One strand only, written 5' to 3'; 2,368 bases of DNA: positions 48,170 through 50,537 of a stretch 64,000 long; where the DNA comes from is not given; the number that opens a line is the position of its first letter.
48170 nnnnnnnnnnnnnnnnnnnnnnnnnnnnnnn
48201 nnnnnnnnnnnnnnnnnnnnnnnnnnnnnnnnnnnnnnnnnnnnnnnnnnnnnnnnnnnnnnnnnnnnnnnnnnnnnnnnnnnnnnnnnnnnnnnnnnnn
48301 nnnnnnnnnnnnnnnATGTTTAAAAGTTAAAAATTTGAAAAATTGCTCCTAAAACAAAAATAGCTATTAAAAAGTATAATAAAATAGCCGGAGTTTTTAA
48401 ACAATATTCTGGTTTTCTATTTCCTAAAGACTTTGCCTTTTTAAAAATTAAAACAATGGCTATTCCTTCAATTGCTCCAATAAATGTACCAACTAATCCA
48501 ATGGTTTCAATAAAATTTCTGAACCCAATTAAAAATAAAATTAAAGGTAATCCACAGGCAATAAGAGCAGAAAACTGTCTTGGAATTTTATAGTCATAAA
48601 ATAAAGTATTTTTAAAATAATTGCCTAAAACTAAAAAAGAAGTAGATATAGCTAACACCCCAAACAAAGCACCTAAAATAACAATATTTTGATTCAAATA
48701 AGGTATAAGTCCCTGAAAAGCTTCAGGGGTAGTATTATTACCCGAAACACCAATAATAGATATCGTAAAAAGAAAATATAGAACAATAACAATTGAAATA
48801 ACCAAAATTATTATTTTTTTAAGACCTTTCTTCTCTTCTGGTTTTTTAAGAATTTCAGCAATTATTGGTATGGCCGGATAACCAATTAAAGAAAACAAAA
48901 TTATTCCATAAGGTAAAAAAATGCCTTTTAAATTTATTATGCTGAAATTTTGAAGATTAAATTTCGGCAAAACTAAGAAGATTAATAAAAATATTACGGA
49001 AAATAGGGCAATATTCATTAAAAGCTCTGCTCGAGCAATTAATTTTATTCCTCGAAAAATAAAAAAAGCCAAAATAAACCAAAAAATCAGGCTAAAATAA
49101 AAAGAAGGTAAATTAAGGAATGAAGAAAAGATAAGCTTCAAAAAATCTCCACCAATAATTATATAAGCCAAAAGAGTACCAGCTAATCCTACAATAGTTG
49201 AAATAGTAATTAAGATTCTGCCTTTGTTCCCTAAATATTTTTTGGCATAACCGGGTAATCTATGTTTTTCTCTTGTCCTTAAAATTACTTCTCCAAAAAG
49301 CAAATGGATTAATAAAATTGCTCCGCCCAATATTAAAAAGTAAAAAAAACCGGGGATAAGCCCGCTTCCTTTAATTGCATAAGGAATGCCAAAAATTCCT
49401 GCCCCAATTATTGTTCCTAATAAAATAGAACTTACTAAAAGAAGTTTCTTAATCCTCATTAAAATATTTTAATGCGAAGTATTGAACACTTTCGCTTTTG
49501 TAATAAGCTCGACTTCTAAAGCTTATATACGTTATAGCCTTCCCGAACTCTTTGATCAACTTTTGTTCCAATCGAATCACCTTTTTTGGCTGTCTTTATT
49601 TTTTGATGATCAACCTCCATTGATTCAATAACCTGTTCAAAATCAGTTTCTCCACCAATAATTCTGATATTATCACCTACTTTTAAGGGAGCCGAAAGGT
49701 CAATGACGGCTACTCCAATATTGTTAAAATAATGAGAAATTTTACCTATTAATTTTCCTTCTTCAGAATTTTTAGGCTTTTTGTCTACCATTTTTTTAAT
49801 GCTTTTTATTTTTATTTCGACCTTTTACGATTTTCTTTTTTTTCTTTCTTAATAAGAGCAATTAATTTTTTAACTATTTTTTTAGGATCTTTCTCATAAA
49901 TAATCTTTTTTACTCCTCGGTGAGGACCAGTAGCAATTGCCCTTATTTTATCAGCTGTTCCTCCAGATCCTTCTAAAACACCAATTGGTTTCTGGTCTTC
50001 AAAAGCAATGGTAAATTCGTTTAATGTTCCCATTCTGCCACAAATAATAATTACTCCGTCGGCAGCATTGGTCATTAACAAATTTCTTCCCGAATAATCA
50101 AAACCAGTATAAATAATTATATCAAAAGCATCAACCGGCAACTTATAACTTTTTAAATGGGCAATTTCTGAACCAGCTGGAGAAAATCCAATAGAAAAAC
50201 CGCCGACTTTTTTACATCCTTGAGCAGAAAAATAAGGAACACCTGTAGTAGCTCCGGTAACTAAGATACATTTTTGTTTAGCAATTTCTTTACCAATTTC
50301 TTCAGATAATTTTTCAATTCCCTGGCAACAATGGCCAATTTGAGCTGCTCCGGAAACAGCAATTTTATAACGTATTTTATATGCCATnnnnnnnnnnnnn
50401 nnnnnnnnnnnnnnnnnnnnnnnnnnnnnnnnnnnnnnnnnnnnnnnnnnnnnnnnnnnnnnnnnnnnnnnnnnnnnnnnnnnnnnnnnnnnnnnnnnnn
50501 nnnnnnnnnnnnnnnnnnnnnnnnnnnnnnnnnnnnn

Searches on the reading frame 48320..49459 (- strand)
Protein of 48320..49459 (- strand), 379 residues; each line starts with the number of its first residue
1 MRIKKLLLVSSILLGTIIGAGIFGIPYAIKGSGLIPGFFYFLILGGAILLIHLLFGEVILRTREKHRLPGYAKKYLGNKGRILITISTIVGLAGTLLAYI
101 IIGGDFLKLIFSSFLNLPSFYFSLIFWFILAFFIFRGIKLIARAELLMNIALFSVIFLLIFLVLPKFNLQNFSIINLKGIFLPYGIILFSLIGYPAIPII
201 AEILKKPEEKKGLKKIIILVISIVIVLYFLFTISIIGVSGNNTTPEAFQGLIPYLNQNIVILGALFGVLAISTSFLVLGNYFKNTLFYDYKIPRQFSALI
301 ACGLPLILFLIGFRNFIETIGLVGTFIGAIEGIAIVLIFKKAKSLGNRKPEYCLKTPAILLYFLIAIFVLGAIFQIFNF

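Call 32: search_protein_families(library=pfam, proteins=[window:48320-49459:-], max_evalue=0.001)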
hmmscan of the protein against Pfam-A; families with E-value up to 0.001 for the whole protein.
window:48320-49459:- (379 aa): 3 families
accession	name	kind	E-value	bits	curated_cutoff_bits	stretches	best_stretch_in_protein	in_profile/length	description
PF03222.19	Trp_Tyr_perm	-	1.4e-18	67.6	22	1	4-374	3-392/393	Tryptophan/tyrosine permease family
PF01490.24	Aa_trans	-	1.2e-17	64.2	25.6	1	12-351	11-376/410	Transmembrane amino acid transporter protein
PF13520.12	AA_permease_2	-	3.4e-06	26.7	27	1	9-280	6-287/427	Amino acid permease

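Call 33: search_protein_families(library=ncbifam, proteins=[window:48320-49459:-], max_evalue=0.001)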
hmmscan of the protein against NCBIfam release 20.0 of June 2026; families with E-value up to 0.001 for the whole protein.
window:48320-49459:- (379 aa): 2 families
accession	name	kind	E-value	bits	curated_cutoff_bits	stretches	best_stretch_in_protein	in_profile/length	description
TIGR00837.1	araaP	subfamily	2.2e-16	60.1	350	1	12-355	5-368/381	aromatic amino acid transporter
NF011711.0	PRK15132.1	equivalog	7e-07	28.6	482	1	12-376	11-394/403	tyrosine transporter TyrP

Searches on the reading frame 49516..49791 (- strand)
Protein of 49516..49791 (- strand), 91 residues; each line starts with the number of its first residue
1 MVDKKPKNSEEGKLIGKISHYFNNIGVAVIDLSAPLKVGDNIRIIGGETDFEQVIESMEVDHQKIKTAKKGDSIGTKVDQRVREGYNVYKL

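Call 32: search_protein_families(library=pfam, proteins=[window:49516-49791:-], max_evalue=0.001)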
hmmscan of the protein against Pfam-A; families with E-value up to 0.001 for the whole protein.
window:49516-49791:- (91 aa): 1 family
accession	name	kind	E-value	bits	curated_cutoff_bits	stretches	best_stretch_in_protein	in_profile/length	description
PF03144.31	GTP_EFTU_D2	-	0.00057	20.7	30.3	1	36-78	13-58/73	Elongation factor Tu domain 2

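Call 33: search_protein_families(library=ncbifam, proteins=[window:49516-49791:-], max_evalue=0.001)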
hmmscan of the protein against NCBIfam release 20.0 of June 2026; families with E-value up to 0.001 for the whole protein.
window:49516-49791:- (91 aa): 1 family
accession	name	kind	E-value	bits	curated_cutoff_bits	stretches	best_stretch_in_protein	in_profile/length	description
TIGR01039.1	atpD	equivalog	0.00023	20.1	462.85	1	24-90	129-193/462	F0F1 ATP synthase subunit beta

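Call 71: search_solved_structures(query=window:49516-49791:-, max_evalue=1)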
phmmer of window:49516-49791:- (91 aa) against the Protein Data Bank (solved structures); distinct sequences matched with E-value up to 1: 44.
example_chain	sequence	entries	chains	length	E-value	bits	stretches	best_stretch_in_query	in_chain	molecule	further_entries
8f2k_D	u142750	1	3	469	0.052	17.4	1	24-90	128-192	ATP synthase subunit beta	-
4b2q_D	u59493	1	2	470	0.052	17.4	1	24-90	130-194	ATP SYNTHASE SUBUNIT BETA, MITOCHONDRIAL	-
4b2q_E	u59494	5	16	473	0.052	17.4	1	24-90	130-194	ATP SYNTHASE SUBUNIT BETA, MITOCHONDRIAL | ATP synthase subunit beta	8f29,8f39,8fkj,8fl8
2hld_D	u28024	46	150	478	0.054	17.4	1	24-90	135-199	ATP synthase beta chain, mitochondrial | ATP SYNTHASE SUBUNIT BETA, MITOCHONDRIAL | ATP synthase subunit beta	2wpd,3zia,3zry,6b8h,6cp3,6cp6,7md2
3oeh_D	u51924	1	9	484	0.054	17.4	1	24-90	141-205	ATP synthase subunit beta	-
3fks_D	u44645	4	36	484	0.055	17.4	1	24-90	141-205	ATP synthase subunit beta, mitochondrial | ATP synthase subunit beta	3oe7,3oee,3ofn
2xok_D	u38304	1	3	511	0.063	17.2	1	24-90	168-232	ATP SYNTHASE SUBUNIT BETA, MITOCHONDRIAL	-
22vl_E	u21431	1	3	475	0.078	16.9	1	25-89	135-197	ATP synthase subunit beta, chloroplastic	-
6fkf_B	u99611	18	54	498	0.08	16.8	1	24-89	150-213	ATP synthase subunit beta, chloroplastic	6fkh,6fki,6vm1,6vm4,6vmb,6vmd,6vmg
5lqx_D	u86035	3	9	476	0.084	16.8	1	25-90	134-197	ATP synthase beta subunit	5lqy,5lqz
3ect_A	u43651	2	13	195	0.1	16.5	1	6-60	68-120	Hexapeptide-repeat containing-acetyltransferase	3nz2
6rd4_X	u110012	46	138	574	0.12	16.3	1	25-90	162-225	ATP synthase subunit beta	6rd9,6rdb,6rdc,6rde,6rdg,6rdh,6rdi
9nvl_D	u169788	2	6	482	0.14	16.1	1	25-88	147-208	ATPase Hybrid F1 with the ancestral core domains Chain D | ATPase hybrid F1 with the ancestral core domains beta chains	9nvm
5t4o_D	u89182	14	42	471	0.14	16.1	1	24-89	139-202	ATP synthase subunit beta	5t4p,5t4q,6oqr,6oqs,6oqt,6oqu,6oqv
7p2y_D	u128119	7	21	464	0.15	16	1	25-89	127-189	ATP synthase subunit beta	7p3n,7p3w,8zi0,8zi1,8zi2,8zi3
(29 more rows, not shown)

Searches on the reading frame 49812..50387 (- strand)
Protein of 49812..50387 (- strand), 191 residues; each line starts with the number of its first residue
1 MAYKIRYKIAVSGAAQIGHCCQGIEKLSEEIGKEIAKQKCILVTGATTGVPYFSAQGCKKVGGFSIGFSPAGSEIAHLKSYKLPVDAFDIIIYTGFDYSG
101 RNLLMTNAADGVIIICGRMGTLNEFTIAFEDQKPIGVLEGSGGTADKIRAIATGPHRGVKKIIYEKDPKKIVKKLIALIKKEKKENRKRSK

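Call 11: find_related_loci(query=window:49812-50387:-, collection=genome_contigs, flank=3000)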
Query window:49812-50387:- (191 aa) in genome_contigs; peptide patterns used: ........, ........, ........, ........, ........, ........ (x = any residue, [..] = any of these).
445 stretches matched a pattern; 130 encode a relative of the query (tblastn E <= 1e-3); the best 80 are kept; 80 distinct loci.
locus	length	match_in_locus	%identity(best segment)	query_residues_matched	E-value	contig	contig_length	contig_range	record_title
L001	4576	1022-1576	79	7-191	3e-98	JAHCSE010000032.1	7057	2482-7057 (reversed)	MAG: Patescibacteria group bacterium isolate Bin_194 c_000000000033, whole genome shotgun sequence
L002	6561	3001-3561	76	5-191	1e-95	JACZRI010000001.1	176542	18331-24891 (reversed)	MAG: Patescibacteria group bacterium isolate B100T1L10 B100T1L10_NODE11, whole genome shotgun sequence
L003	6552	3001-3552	78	5-188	1e-95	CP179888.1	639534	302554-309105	MAG: Candidatus Nealsonbacteria bacterium isolate ER9H13parc1 chromosome, complete genome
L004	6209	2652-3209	75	6-191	7e-94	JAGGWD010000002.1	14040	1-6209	MAG: bacterium isolate AUK117 PB_MBMC_071_c_000000000007, whole genome shotgun sequence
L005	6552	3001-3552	76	5-188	2e-93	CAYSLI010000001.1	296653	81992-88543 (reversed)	MAG TPA_asm: uncultured Candidatus Saccharibacteria bacterium isolate binchicken_co116_198 genome assembly, contig: NODE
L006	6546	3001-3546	76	5-186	1e-92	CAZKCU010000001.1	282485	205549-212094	MAG TPA_asm: uncultured Candidatus Saccharibacteria bacterium isolate binchicken_co89_20 genome assembly, contig: NODE_9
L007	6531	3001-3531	76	7-183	3e-90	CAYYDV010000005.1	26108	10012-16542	MAG TPA_asm: uncultured Candidatus Saccharibacteria bacterium isolate SRP068000_co1_25 genome assembly, contig: NODE_222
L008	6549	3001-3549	72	6-188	2e-88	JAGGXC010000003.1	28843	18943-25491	MAG: bacterium isolate AUK142 PB_MBMC_096_c_000000000018, whole genome shotgun sequence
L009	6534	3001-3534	71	8-185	4e-87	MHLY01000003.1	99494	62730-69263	MAG: Candidatus Nealsonbacteria bacterium RBG_13_42_11 RBG_13_scaffold_145, whole genome shotgun sequence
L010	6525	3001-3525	73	7-181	3e-86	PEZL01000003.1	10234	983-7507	MAG: Candidatus Tagabacteria bacterium CG09_land_8_20_14_0_10_41_14 CG09_land_8_20_14_0.10_scaffold_3482_c, whole genome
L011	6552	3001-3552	73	5-188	2e-85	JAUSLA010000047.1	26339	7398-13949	MAG: bacterium isolate E14_metabat.bin.93 E14_k141_1051779, whole genome shotgun sequence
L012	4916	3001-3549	75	6-188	3e-84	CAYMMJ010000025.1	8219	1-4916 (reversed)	MAG TPA_asm: uncultured Candidatus Saccharibacteria bacterium isolate binchicken_co256_273 genome assembly, contig: NODE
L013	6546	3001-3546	70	5-187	3e-82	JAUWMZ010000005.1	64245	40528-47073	MAG: Candidatus Nealsonbacteria bacterium isolate CSMAG_2411 CSMAG_2411_k141_117843_length_64245_cov_24.9918, whole geno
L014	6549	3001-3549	69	4-191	2e-81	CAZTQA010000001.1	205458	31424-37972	MAG TPA_asm: uncultured Candidatus Saccharibacteria bacterium isolate SRP178699_co2_535 genome assembly, contig: NODE_3_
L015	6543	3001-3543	68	5-191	1e-80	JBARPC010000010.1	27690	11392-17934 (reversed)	MAG: Minisyncoccales bacterium isolate MFD13423_ilm_asm_bin13 k127_4879, whole genome shotgun sequence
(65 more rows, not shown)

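Call 32: search_protein_families(library=pfam, proteins=[window:49812-50387:-], max_evalue=0.001)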
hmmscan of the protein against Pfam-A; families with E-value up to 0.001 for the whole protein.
window:49812-50387:- (191 aa): 2 families
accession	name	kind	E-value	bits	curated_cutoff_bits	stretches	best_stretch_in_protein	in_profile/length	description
PF18306.6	LDcluster4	-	1.9e-34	118.9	26.3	1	7-171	2-150/151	SLOG cluster4 family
PF18171.6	LSDAT_prok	-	0.00079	19.2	25.4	0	112-161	127-174/195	SLOG in TRPM, prokaryote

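Call 33: search_protein_families(library=ncbifam, proteins=[window:49812-50387:-], max_evalue=0.001)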
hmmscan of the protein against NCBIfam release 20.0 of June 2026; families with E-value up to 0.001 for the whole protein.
window:49812-50387:- (191 aa): 3 families
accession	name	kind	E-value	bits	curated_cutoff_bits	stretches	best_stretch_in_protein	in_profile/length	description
TIGR00725.1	TIGR00725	hypoth_equivalog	3e-23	82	106.9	1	7-175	2-158/159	TIGR00725 family protein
TIGR00730.1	TIGR00730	subfamily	6.7e-07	29.2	96.35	1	9-125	3-113/178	TIGR00730 family Rossman fold protein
NF058542.1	CtkRMPhLog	equivalog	0.00021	21.3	300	1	22-130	15-118/177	cytokinin riboside 5'-monophosphate phosphoribohydrolase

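Call 72: search_solved_structures(query=window:49812-50387:-, max_evalue=0.01)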
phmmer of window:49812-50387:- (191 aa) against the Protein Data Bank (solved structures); distinct sequences matched with E-value up to 0.01: 4.
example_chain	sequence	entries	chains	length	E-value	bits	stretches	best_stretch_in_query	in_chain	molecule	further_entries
1rcu_A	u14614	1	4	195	2.3e-10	43.7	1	25-161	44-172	conserved hypothetical protein VT76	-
6y01_AAA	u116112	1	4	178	5.4e-10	42.5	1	28-139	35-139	p450 cytochrome, putative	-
2iz5_A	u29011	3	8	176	1.7e-07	34.3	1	27-147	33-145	MOCO CARRIER PROTEIN | MOLYBDENUM COFACTOR CARRIER PROTEIN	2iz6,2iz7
3qua_A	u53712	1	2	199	0.0038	20.2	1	24-129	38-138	Putative uncharacterized protein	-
